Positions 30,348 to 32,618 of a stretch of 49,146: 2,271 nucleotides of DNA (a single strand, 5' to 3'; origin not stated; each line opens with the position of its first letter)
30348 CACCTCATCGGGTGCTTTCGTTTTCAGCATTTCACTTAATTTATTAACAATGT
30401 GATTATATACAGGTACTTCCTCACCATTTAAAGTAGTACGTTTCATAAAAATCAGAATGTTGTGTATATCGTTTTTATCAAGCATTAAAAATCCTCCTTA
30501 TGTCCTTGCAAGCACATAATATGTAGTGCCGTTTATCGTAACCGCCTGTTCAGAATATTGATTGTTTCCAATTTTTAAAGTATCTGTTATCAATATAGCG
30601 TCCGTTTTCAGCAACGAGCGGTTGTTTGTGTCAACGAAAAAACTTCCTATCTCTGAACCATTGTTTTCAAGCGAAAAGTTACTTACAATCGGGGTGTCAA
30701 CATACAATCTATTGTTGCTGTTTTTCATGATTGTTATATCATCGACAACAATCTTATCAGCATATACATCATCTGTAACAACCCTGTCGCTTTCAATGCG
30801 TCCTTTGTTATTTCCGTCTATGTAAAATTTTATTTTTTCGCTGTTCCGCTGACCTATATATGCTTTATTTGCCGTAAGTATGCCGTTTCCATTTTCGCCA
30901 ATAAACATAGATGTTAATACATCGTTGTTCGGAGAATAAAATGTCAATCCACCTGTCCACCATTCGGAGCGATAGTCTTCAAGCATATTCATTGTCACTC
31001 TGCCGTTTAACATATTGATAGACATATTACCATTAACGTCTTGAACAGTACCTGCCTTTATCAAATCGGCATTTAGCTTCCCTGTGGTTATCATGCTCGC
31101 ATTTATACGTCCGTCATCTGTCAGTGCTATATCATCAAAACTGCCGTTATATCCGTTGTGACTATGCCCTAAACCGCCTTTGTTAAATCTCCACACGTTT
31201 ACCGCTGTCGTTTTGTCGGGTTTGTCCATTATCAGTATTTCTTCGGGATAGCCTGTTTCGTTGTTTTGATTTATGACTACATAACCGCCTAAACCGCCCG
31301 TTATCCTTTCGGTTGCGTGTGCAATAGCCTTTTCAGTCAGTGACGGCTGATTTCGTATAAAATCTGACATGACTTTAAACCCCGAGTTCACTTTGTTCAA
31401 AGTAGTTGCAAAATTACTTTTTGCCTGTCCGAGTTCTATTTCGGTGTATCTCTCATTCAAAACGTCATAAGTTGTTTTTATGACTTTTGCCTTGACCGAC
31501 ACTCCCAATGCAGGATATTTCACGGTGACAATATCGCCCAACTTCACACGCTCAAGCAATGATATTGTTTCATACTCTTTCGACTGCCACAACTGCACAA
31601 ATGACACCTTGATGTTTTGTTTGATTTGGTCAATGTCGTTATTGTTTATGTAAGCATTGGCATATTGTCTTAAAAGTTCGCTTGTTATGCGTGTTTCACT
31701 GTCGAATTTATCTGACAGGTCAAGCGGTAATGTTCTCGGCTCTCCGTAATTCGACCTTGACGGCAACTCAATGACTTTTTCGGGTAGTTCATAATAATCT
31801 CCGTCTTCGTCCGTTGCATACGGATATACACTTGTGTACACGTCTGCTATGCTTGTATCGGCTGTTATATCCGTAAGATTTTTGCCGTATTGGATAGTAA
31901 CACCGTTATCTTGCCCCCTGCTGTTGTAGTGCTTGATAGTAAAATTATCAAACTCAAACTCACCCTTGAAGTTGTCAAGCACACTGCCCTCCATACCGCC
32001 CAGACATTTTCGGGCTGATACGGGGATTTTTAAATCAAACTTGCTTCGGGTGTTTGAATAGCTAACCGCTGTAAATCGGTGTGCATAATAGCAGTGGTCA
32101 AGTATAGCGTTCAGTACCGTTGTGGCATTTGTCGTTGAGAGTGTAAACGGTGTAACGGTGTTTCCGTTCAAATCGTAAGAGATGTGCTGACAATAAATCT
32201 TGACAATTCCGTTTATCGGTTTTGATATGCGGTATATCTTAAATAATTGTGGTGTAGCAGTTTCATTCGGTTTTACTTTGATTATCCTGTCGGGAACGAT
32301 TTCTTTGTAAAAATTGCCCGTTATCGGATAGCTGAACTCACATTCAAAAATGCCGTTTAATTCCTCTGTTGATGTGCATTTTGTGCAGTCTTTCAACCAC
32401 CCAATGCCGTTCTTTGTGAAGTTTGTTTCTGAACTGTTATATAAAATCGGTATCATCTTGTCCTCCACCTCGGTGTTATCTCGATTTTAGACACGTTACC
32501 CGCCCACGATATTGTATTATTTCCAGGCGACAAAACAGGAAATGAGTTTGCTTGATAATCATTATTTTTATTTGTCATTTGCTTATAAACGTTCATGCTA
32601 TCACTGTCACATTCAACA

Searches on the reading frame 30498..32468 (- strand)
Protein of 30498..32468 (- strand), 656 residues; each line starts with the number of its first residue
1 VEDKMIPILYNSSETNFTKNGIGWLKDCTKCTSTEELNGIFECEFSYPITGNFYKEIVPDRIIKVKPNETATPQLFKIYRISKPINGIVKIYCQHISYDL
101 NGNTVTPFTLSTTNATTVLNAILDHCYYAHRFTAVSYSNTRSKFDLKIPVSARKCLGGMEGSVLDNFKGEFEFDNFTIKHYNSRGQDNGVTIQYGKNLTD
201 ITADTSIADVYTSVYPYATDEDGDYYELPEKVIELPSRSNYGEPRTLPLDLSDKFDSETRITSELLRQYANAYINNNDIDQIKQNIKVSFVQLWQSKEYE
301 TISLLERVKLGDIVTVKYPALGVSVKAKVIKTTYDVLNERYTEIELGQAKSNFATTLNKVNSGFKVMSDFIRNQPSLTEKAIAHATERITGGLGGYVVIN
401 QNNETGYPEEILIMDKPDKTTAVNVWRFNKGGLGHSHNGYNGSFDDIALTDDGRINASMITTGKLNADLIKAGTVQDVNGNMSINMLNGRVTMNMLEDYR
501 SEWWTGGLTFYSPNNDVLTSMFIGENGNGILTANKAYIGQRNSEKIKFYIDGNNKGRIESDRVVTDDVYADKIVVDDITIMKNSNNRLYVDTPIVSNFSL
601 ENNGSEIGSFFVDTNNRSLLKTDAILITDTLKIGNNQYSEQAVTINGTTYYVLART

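Call 29: search_protein_families(library=phrogs, max_evalue=0.001, proteins=[window:30498-32468:-])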
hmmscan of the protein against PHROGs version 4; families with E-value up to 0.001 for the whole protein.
window:30498-32468:- (656 aa): 15 families
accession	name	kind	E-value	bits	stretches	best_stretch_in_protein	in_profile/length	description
phrog_1067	-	head and packaging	1e-142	478.7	1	3-620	4-573/991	minor head protein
phrog_5555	-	tail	8.7e-104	349.4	1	6-477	1-459/788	tail protein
phrog_13289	-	tail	1e-66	226.7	1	9-361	4-356/938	tail protein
phrog_7142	-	tail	2e-62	212.6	1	5-361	1-344/622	tail protein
phrog_2270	-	unknown function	6.1e-59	201.5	1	7-361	1-343/637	-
phrog_1330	-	tail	2.4e-56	192.4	1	3-358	3-368/1361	tail protein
phrog_12493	-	tail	9.4e-43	147.3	2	5-222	3-229/950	tail protein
phrog_33972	-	tail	2e-42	146.2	1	9-360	6-368/714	tail protein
phrog_2189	-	tail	3.2e-26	92.5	1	25-355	19-334/971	tail protein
phrog_8687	-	other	3.5e-25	89.4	1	110-361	11-258/599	tail protein with peptidase activity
phrog_7043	-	tail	4e-25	89.6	1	53-588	57-581/1077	tail protein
phrog_9886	-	unknown function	4.8e-15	55.4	1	184-482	187-486/940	-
phrog_12329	-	head and packaging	2.1e-14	53.6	1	16-350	9-353/833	virion structural protein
phrog_1210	-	other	1e-11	44.1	1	29-352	23-361/2313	PblB-type receptor binding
phrog_3475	-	tail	2.2e-11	43.7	1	26-366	410-733/841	minor tail protein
